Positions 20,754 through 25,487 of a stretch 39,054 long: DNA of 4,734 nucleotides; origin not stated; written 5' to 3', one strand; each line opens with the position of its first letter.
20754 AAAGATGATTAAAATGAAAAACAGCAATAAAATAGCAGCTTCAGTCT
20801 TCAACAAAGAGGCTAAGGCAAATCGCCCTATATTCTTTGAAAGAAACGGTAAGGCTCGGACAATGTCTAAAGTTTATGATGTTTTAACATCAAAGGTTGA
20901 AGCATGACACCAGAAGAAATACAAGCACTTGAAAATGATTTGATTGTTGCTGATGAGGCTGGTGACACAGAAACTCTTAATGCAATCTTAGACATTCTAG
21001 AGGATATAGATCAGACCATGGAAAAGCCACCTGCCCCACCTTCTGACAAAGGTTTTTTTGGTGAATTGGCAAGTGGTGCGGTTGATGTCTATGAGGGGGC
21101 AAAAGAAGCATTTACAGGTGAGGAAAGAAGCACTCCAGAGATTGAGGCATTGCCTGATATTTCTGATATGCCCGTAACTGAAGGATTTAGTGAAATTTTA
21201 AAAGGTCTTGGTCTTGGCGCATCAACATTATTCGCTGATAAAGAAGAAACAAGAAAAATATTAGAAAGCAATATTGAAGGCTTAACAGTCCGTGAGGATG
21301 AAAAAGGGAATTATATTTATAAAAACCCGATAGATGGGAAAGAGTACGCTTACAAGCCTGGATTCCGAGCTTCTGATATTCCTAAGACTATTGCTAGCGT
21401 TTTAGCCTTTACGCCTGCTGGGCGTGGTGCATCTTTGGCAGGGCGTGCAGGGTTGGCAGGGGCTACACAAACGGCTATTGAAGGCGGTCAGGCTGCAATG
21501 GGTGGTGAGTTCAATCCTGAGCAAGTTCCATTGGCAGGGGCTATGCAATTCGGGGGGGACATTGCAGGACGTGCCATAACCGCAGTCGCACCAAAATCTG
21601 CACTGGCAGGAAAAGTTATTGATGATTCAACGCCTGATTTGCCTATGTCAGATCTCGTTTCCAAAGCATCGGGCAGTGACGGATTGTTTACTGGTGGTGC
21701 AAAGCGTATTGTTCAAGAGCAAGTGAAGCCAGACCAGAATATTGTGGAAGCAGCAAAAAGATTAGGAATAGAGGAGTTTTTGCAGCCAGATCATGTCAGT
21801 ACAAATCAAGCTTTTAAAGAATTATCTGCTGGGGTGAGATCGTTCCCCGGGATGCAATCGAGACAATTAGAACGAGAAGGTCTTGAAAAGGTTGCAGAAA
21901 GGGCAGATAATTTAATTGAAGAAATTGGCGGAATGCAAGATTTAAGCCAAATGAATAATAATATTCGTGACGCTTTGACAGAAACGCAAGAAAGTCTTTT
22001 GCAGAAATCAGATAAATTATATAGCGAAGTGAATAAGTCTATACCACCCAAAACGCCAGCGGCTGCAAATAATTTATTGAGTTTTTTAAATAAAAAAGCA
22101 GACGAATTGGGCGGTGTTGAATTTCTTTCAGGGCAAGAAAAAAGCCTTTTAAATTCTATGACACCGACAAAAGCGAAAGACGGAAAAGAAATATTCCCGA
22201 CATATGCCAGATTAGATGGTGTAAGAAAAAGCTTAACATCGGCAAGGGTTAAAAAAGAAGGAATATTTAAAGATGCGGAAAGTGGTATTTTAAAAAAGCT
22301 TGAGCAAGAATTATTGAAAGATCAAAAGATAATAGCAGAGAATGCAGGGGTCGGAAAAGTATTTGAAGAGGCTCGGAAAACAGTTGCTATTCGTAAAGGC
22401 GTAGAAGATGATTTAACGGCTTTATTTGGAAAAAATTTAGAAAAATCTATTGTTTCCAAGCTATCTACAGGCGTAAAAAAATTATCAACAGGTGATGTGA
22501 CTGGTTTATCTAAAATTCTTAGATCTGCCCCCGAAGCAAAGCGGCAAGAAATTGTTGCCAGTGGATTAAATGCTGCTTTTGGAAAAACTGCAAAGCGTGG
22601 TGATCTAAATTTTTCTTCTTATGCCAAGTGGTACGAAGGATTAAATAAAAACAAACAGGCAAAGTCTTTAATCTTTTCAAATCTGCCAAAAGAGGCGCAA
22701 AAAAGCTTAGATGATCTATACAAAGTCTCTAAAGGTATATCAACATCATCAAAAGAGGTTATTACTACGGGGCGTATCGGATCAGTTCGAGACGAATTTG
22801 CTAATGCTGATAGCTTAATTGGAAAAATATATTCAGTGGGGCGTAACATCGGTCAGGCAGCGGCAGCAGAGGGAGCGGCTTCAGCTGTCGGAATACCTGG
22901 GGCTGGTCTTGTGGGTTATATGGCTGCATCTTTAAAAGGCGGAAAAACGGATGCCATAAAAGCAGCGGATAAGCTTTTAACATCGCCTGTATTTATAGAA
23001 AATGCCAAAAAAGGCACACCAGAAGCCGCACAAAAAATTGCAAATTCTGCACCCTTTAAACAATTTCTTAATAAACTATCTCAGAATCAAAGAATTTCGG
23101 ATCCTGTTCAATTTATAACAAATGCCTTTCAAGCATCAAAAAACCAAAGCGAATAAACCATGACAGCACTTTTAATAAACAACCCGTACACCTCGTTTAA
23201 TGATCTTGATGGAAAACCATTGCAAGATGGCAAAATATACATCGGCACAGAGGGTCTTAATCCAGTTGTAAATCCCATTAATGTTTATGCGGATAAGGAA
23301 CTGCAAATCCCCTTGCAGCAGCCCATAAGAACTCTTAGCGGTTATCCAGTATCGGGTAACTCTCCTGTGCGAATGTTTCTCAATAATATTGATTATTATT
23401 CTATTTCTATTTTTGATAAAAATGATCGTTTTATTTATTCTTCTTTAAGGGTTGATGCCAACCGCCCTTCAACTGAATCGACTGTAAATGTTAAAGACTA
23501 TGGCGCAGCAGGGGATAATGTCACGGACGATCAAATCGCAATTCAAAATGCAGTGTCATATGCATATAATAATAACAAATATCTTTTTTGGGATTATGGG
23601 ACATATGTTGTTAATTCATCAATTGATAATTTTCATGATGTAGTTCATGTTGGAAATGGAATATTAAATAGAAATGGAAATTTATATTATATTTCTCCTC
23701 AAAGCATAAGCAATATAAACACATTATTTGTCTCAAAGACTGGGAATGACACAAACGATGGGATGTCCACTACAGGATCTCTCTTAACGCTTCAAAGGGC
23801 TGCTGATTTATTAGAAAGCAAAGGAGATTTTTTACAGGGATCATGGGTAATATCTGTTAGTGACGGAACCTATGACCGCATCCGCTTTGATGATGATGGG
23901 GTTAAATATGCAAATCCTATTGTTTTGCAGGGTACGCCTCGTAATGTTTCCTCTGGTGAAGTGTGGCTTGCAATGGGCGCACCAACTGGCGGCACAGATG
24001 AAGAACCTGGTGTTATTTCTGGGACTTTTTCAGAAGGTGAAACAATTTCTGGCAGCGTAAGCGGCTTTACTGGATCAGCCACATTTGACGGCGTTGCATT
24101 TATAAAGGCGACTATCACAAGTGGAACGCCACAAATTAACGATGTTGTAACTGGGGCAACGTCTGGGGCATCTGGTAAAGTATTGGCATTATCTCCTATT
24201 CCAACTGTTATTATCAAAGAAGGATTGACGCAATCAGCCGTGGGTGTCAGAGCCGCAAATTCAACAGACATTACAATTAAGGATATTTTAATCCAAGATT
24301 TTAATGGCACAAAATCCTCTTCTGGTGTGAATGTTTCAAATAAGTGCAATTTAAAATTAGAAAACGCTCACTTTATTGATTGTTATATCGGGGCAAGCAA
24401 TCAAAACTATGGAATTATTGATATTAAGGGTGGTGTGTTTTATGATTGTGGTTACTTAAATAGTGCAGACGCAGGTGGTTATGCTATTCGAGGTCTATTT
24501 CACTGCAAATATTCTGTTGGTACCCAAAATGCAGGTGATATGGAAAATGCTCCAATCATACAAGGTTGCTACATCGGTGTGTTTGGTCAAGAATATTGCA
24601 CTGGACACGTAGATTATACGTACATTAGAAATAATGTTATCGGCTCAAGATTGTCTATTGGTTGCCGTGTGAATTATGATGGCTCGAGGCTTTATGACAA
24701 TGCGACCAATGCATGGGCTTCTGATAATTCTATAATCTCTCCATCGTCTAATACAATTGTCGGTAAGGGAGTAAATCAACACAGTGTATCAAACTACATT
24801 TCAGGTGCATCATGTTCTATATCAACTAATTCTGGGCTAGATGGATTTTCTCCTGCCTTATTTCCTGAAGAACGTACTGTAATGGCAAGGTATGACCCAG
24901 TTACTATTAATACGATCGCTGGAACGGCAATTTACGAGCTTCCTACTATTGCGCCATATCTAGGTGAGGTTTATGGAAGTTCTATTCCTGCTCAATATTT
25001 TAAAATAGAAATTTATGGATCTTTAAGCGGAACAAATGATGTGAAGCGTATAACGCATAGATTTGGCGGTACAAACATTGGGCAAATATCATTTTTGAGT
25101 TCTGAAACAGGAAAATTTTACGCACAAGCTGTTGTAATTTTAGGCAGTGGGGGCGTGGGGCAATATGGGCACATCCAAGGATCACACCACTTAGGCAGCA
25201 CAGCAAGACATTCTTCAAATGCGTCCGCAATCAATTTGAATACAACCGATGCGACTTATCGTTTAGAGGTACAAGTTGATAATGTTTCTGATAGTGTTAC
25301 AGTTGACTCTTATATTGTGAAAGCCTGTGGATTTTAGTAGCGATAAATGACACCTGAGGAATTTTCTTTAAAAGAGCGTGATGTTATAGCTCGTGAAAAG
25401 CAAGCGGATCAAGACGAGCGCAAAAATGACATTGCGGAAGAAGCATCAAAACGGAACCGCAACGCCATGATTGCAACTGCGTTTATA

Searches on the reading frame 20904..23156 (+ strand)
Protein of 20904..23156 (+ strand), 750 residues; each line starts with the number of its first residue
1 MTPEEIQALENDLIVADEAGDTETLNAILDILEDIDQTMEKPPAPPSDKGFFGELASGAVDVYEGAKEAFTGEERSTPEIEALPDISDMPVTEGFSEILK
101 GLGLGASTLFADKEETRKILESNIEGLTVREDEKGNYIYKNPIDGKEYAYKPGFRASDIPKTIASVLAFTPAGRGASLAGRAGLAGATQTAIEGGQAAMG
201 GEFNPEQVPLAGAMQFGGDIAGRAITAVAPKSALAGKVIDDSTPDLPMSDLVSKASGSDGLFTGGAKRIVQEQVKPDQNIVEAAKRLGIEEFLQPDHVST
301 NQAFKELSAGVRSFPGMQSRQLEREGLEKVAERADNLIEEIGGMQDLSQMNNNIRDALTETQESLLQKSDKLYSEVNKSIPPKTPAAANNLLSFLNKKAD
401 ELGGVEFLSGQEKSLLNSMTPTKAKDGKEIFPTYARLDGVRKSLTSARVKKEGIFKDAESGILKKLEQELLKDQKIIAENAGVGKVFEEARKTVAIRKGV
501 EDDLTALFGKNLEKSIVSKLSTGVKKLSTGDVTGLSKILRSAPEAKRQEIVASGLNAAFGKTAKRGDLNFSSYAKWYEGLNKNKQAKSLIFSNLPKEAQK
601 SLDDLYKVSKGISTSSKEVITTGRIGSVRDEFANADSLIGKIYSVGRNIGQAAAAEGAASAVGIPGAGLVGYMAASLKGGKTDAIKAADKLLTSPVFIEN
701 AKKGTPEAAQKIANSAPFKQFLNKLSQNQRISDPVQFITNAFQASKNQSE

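Call 20: search_protein_families(library=phrogs, proteins=[window:20904-23156:+], max_evalue=0.001)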
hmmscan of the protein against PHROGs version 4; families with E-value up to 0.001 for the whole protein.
window:20904-23156:+ (750 aa): 3 families
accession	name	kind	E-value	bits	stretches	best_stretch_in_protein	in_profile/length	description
phrog_6704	-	unknown function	1.3e-113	381.8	1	185-726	133-687/707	-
phrog_21143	-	tail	9.2e-15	55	1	272-413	431-571/576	lytic tail fiber protein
phrog_29864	-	other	3e-08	34.3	1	65-215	83-238/399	transglycosylase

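Call 67: search_protein_families(library=pfam, proteins=[window:20904-23156:+], max_evalue=0.01)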
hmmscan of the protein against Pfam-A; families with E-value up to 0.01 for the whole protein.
window:20904-23156:+ (750 aa): 0 families

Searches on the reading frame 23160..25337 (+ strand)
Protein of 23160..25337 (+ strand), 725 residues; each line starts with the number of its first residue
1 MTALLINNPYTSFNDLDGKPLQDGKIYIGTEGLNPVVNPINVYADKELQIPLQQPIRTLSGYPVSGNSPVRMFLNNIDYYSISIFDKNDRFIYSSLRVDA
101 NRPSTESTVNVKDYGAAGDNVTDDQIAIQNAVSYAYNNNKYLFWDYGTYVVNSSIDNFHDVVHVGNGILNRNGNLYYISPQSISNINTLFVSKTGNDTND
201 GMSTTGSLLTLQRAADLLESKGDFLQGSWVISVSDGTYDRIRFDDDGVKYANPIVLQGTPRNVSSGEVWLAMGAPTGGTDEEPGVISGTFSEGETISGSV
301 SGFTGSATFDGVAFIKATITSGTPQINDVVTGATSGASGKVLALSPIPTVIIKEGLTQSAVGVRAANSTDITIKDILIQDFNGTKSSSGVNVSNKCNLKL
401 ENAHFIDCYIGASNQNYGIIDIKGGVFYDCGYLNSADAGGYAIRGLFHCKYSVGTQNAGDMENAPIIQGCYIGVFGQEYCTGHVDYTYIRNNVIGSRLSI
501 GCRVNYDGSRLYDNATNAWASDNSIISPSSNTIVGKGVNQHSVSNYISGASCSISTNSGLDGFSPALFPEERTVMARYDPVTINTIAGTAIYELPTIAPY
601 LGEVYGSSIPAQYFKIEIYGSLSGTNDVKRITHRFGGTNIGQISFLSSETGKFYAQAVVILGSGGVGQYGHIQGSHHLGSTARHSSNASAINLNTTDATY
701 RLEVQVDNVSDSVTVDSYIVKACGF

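Call 20: search_protein_families(library=phrogs, proteins=[window:23160-25337:+], max_evalue=0.001)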
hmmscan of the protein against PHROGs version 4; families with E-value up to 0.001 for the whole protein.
window:23160-25337:+ (725 aa): 1 family
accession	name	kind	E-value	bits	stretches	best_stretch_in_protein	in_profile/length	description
phrog_7458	-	tail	1.2e-07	31.5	1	100-156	111-171/732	tail spike protein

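Call 67: search_protein_families(library=pfam, proteins=[window:23160-25337:+], max_evalue=0.01)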
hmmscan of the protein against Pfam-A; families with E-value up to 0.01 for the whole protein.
window:23160-25337:+ (725 aa): 1 family
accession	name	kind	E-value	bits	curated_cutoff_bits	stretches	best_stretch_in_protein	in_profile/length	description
PF12708.12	Pect-lyase_RHGA_epim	-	3.4e-10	40.5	27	1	109-167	2-62/213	Rhamnogalacturonase A/epimerase, pectate lyase-like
